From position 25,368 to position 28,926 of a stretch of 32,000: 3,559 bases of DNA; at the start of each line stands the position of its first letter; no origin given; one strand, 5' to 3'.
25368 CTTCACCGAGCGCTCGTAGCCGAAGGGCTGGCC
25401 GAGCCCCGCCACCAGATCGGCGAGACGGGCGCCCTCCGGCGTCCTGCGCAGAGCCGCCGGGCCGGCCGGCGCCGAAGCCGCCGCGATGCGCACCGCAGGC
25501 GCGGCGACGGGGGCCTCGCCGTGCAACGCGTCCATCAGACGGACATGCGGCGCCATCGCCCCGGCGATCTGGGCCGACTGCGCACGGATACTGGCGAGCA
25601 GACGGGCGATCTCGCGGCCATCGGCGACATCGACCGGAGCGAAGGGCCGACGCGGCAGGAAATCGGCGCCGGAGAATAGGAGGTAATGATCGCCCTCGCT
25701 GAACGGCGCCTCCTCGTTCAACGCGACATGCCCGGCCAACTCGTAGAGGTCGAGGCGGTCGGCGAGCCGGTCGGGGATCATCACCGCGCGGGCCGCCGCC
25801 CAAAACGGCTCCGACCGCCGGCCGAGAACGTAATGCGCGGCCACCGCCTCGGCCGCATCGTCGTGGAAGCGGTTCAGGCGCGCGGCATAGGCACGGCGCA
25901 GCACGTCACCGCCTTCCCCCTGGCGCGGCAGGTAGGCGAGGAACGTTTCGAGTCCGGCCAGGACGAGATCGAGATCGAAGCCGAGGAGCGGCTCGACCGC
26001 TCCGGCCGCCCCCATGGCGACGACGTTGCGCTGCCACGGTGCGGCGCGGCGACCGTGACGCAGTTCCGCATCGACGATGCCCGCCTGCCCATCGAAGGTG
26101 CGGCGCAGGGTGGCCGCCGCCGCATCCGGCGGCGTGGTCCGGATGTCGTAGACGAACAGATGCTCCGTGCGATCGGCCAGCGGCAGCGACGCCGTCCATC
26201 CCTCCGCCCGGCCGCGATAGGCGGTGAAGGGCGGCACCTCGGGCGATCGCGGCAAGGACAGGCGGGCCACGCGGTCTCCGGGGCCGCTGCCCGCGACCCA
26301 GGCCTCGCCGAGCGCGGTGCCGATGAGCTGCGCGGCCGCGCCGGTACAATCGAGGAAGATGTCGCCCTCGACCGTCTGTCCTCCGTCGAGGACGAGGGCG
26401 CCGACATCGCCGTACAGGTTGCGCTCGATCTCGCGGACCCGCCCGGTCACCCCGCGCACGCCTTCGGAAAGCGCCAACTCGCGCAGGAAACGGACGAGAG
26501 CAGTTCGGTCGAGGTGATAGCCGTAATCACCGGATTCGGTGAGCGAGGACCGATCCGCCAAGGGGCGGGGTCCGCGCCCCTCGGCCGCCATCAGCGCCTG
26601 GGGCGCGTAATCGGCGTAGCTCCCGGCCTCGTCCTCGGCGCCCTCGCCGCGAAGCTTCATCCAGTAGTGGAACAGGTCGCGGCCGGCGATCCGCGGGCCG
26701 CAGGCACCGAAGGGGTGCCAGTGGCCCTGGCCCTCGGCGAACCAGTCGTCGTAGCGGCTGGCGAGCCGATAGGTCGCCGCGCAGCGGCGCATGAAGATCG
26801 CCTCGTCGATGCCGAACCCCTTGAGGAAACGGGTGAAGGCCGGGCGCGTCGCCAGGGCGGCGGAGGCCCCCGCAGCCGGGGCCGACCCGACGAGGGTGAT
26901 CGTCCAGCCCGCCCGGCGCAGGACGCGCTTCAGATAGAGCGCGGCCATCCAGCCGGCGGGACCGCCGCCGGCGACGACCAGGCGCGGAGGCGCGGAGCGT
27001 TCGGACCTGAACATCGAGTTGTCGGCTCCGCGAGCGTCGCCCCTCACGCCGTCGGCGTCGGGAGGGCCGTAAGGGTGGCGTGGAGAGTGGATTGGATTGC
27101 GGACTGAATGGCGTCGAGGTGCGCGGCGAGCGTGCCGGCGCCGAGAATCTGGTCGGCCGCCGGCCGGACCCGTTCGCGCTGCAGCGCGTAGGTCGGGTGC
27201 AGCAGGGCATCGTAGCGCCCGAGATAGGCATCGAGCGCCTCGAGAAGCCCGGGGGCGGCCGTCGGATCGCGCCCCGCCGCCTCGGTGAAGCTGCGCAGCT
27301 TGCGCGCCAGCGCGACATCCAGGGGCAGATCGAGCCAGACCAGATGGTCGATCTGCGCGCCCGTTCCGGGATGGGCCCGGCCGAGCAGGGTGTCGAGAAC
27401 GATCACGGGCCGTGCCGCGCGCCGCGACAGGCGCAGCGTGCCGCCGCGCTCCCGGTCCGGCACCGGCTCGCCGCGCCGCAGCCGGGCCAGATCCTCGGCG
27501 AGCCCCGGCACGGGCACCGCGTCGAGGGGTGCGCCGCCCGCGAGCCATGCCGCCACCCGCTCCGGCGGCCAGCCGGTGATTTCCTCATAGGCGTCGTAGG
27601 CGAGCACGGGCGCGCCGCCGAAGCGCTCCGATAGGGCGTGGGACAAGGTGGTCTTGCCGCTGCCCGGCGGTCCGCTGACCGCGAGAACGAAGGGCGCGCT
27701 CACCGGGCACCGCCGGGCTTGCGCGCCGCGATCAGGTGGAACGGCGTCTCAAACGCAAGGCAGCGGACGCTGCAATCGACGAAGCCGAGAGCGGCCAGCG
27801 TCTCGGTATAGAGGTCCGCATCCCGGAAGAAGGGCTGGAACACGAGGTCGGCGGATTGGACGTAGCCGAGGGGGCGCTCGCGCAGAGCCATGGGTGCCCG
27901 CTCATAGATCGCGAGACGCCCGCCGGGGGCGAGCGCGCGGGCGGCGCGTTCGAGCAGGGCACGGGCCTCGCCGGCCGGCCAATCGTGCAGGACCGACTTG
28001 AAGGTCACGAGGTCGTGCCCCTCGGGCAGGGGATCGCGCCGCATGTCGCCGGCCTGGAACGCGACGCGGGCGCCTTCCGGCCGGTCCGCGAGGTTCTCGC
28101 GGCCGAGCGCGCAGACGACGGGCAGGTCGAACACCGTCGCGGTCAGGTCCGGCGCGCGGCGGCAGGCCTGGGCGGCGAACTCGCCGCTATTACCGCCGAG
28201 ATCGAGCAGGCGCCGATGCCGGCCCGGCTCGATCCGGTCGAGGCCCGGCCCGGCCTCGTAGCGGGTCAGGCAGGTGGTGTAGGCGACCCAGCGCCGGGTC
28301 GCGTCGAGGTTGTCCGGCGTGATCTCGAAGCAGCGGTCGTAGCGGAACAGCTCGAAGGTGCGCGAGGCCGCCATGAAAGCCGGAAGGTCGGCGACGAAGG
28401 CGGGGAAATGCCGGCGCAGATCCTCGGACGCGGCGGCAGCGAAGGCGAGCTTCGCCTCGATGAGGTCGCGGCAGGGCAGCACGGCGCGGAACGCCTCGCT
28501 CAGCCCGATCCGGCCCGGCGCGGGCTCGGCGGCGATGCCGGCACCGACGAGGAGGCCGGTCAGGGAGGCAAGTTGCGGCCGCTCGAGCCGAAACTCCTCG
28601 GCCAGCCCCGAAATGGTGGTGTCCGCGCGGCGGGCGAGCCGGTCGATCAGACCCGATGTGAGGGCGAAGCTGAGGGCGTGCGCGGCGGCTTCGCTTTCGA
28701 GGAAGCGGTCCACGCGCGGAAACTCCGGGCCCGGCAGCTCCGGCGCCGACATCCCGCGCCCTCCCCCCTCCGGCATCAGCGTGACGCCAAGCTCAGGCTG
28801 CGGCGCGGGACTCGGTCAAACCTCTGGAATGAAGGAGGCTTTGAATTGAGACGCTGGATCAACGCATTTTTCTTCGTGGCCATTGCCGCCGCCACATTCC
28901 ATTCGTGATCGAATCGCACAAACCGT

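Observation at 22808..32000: Divergent two-operon locus: a modification cassette facing a peptide-type export/processing cassette, with no recognisable precursor gene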

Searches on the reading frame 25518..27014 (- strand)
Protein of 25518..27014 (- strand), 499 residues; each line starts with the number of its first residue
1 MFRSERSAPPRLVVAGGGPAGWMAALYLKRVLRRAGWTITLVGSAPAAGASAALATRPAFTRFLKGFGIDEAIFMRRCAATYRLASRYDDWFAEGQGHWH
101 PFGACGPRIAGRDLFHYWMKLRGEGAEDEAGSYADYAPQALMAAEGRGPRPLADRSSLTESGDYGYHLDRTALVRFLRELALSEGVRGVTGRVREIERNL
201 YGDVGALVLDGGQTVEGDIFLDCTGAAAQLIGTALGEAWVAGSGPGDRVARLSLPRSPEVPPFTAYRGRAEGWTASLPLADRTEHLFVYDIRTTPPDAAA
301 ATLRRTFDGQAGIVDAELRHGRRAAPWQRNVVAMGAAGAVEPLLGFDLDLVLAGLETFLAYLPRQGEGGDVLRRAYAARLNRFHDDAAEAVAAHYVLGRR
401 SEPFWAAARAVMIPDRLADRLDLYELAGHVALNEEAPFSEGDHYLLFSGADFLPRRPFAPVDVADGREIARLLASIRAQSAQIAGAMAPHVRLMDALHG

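Call 64: search_solved_structures(query=window:25518-27014:-, max_evalue=0.001, show_alignments=2)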
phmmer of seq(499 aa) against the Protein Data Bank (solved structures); distinct sequences matched with E-value up to 0.001: 30.
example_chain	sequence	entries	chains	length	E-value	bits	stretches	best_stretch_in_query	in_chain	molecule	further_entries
6y1w_A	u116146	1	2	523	9.2e-58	199.8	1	10-493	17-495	Putative tryptophan halogenase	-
6frl_A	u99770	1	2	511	1e-52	183.1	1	12-494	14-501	Tryptophan halogenase superfamily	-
9luq_A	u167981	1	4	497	1.4e-51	179.4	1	11-499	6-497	Tryptophan halogenase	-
9lmg_A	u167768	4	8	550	1.3e-47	166.3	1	9-443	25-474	LooH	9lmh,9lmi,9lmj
8fov_A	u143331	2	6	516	4.1e-47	164.6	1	11-425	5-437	Tryptophan 5-halogenase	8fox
2wes_A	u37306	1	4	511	4.5e-45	157.9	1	12-436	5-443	TRYPTOPHAN 5-HALOGENASE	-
2wet_A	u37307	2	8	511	6e-45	157.5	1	12-436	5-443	TRYPTOPHAN 5-HALOGENASE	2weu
9ltb_A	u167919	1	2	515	8.8e-44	153.6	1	11-498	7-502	Tryptophan halogenase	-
5hy5_A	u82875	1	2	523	1.7e-43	152.6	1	9-427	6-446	Tryptophan 6-halogenase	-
6p00_A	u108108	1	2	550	1.6e-42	149.5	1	11-438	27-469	Flavin-dependent tryptophan halogenase RebH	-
6nsd_A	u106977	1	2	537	2.8e-42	148.7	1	5-425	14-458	Tryptophan halogenase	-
8rs4_A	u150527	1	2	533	9.6e-42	146.9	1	12-498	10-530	Tryptophan 6-halogenase ThaL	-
6h43_A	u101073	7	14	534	9.7e-42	146.9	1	12-498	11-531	Tryptophan 6-halogenase Thal | Tryptophan 6-halogenase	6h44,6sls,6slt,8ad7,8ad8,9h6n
7cu0_A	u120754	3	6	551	1.1e-41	146.7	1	12-498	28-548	Tryptophan 6-halogenase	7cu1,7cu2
6p2v_A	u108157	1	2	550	1.6e-41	146.2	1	11-435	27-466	Flavin-dependent tryptophan halogenase RebH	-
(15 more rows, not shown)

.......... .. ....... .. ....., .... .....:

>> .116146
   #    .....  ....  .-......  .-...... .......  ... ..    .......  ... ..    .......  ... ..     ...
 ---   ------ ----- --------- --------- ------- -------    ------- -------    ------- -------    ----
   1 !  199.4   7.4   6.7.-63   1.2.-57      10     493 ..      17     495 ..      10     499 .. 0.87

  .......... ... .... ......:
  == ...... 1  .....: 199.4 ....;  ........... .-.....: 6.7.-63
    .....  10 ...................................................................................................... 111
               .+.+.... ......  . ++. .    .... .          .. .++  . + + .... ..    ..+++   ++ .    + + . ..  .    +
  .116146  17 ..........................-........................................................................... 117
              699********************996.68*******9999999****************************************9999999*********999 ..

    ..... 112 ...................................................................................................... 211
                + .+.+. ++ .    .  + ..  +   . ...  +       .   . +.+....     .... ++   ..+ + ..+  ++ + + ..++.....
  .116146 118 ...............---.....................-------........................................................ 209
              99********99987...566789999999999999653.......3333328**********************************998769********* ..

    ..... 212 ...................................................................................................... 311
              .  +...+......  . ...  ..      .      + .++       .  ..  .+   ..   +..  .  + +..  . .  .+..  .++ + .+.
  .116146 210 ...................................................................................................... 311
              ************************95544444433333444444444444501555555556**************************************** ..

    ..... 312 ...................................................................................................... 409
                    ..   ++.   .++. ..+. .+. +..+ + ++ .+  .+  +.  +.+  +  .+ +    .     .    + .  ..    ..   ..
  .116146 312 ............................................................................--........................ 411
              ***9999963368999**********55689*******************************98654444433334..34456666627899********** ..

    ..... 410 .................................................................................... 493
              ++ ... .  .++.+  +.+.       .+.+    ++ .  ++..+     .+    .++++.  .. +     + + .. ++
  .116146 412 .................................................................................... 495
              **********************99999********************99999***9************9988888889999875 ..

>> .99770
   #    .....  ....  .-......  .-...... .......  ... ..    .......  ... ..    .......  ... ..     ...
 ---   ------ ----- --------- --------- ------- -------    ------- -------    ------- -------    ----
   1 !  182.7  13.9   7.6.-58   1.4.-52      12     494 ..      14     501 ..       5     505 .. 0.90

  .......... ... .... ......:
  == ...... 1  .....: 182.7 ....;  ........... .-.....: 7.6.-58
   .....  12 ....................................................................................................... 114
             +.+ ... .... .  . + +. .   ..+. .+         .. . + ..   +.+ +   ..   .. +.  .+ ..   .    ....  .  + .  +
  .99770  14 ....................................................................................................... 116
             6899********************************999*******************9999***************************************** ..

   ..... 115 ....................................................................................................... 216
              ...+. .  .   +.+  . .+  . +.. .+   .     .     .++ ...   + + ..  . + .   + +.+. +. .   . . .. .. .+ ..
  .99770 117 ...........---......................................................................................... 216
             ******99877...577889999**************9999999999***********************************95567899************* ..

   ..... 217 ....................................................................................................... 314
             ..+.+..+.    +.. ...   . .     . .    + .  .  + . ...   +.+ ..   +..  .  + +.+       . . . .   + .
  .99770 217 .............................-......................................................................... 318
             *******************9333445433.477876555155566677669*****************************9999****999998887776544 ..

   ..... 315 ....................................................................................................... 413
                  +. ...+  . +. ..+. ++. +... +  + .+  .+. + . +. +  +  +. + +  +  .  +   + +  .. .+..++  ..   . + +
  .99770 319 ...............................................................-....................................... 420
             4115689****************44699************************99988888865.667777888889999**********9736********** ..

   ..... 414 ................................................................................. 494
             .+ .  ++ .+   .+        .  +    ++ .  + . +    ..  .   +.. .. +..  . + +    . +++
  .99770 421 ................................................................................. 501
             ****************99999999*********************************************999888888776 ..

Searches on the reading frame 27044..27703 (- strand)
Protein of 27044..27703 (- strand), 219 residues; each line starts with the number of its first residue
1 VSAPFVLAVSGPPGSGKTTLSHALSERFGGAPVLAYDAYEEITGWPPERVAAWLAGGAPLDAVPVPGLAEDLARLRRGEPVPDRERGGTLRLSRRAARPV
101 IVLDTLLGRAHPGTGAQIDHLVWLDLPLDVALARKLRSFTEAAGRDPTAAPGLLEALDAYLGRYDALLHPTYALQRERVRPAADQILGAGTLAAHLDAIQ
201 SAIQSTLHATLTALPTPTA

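Call 5: search_protein_families(library=pfam, max_evalue=0.01, proteins=[window:27044-27703:-])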
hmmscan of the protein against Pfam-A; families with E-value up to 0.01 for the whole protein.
window:27044-27703:- (219 aa): 8 families
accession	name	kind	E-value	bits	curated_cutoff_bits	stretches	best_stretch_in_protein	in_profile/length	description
PF13238.12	AAA_18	-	4.6e-05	24.3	29.4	1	8-39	2-25/128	AAA domain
PF13671.12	AAA_33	-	0.00028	21.6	27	1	7-38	2-32/143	AAA domain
PF13521.12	AAA_28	-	0.00069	20.3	27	1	8-30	3-25/164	AAA domain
PF13191.12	AAA_16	-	0.00077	20.4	32.6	1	7-112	27-129/167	AAA ATPase domain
PF00485.24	PRK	-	0.002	18.4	22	0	6-35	1-30/196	Phosphoribulokinase / Uridine kinase family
PF00004.35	AAA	-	0.0023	18.8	21.2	1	9-42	3-35/131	ATPase family associated with various cellular activities (AAA)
PF13207.12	AAA_17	-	0.0024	18.6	27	0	11-29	2-20/136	AAA domain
PF13401.12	AAA_22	-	0.0043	17.8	27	1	6-41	7-44/130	AAA domain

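Call 6: search_protein_families(library=ncbifam, max_evalue=0.01, proteins=[window:27044-27703:-])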
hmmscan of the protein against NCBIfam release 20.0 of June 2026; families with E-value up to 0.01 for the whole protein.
window:27044-27703:- (219 aa): 10 families
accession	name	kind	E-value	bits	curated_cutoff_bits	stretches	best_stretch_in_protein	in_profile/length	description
NF006085.0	PRK08233.1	equivalog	7.5e-17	61.7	198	1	4-193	5-165/184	hypothetical protein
NF004018.0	PRK05480.1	equivalog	7.8e-07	28.8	180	1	3-208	5-207/210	uridine kinase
NF006746.0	PRK09270.1-5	subfamily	0.00016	20.7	250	1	5-30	22-47/210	nucleoside/nucleotide kinase family protein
TIGR00235.1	udk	equivalog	0.0015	18.2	220.3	0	5-30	7-32/207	uridine kinase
NF006743.0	PRK09270.1-2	equivalog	0.0026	16.9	227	1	6-29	30-53/217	nucleoside/nucleotide kinase family protein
TIGR02173.1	cyt_kin_arch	equivalog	0.0028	17.7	102.1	1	6-29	2-25/169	(d)CMP kinase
NF003012.0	PRK03839.1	equivalog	0.0063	16.5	152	1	6-30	2-26/180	putative kinase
NF005115.0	PRK06547.1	equivalog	0.0079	15.6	173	0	6-38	17-49/172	hypothetical protein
NF005655.0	PRK07429.1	subfamily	0.0083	15.3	236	0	2-136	6-143/326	phosphoribulokinase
NF006744.0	PRK09270.1-3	equivalog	0.0085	15.6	281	0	5-26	24-45/213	nucleoside/nucleotide kinase family protein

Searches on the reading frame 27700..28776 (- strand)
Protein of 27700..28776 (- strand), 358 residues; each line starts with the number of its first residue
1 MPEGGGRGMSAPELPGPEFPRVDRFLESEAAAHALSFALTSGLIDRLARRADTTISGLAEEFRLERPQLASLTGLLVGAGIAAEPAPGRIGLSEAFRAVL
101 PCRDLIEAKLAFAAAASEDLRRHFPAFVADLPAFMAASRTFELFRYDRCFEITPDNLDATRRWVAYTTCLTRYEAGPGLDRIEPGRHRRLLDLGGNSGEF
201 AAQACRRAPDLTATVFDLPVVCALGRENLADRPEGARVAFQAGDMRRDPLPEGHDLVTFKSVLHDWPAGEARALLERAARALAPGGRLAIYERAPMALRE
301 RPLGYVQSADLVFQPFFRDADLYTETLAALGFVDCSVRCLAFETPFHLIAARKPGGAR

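Call 5: search_protein_families(library=pfam, max_evalue=0.01, proteins=[window:27700-28776:-])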
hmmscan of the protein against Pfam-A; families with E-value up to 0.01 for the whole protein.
window:27700-28776:- (358 aa): 6 families
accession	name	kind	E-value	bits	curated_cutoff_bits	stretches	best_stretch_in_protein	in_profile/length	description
PF00891.24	Methyltransf_2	-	2.3e-23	83.1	22.3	1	188-294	64-168/210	O-methyltransferase domain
PF13649.12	Methyltransf_25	-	6.7e-09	36.8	27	1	191-286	2-97/97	Methyltransferase domain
PF08242.18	Methyltransf_12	-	2e-08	35.3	30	1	191-288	1-98/98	Methyltransferase domain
PF08241.18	Methyltransf_11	-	4.6e-07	30.8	21.2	1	191-290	1-95/95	Methyltransferase domain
PF13489.12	Methyltransf_23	-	2.7e-06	27.7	27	1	174-304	8-130/164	Methyltransferase domain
PF05175.20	MTS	-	0.0081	16.2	23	0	185-292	30-140/170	Methyltransferase small domain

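Call 6: search_protein_families(library=ncbifam, max_evalue=0.01, proteins=[window:27700-28776:-])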
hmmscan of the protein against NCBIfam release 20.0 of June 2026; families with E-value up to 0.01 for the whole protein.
window:27700-28776:- (358 aa): 8 families
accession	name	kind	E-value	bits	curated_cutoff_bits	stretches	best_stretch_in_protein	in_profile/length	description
TIGR02716.1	C20_methyl_CrtF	equivalog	6.5e-13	48.4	276.1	1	188-335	151-302/306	bacteriochlorophyllide d C-20 methyltransferase BchU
NF053543.1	FlxJ_fam_MTase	equivalog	1e-12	47.7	560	1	162-292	153-285/352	FlxJ family methyltransferase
NF043040.1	corrin_prot_MT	hypoth_equivalog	6.5e-06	25.7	180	1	186-293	41-150/216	corrinoid protein-associated methyltransferase CpaM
TIGR04543.1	ketoArg_3Met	equivalog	5.1e-05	22.5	425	0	32-84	18-70/336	2-ketoarginine methyltransferase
NF010703.0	PRK14103.1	equivalog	0.00063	19.2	320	1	179-290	22-124/256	trans-aconitate 2-methyltransferase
NF001240.0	PRK00216.1-1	equivalog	0.0056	15.8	378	0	187-292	64-170/251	bifunctional demethylmenaquinone methyltransferase/2-methoxy-6-polyprenyl-1,4-benzoquinol methylase UbiE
TIGR04325.1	MTase_LIC12133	subfamily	0.0063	15.8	80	0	186-264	65-138/234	methyltransferase, TIGR04325 family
TIGR01934.1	MenG_MenH_UbiE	subfamily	0.0092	15.3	158.35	0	181-294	34-145/223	ubiquinone/menaquinone biosynthesis methyltransferase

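Call 91: search_solved_structures(query=window:27700-28776:-, max_evalue=0.001)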
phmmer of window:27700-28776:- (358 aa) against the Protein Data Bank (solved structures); distinct sequences matched with E-value up to 0.001: 60.
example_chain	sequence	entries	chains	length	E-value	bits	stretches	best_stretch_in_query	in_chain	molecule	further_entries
7phd_A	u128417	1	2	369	2.7e-17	66.5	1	38-314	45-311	Carminomycin 4-O-methyltransferase DnrK,Methyltransferase domain-containing protein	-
7owb_A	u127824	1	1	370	1e-16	64.6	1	38-297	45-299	Carminomycin 4-O-methyltransferase DnrK,Methyltransferase domain-containing protein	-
7phf_A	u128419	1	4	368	1.4e-16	64.2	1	38-296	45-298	Carminomycin 4-O-methyltransferase DnrK,Methyltransferase domain-containing protein,Aclaci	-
7oy1_A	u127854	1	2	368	1.4e-16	64.1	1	38-296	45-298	Carminomycin 4-O-methyltransferase DnrK,Methyltransferase domain-containing protein,Aclaci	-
7pgj_A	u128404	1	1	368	2.2e-16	63.5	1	38-296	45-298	Carminomycin 4-O-methyltransferase DnrK,Methyltransferase domain-containing protein,Aclaci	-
7pga_A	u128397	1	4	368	2.2e-16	63.5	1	38-295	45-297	Carminomycin 4-O-methyltransferase DnrK,Methyltransferase domain-containing protein,Aclaci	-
4wxh_A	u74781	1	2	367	2.6e-16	63.2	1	38-296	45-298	Carminomycin 4-O-methyltransferase DnrK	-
1tw2_A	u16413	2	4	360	3.3e-16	62.9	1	38-296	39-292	Carminomycin 4-O-methyltransferase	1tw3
9lac_A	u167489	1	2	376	3.7e-16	62.7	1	38-296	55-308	Methyltransferase domain-containing protein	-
5eeg_A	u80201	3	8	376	3.7e-16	62.7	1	38-296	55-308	Carminomycin 4-O-methyltransferase DnrK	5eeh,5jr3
9la8_A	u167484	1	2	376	4e-16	62.6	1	38-296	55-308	Methyltransferase domain-containing protein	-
7phe_A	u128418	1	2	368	7.7e-16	61.7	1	38-295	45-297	Carminomycin 4-O-methyltransferase DnrK,Methyltransferase domain-containing protein,Aclaci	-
7wdq_A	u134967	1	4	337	3.8e-15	59.4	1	183-337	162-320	SAM-dependent MTHB methyltransferase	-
7wdw_A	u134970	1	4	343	3.9e-15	59.3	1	183-337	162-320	DSYB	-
4a6d_A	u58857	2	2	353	8.1e-15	58.3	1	190-315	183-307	HYDROXYINDOLE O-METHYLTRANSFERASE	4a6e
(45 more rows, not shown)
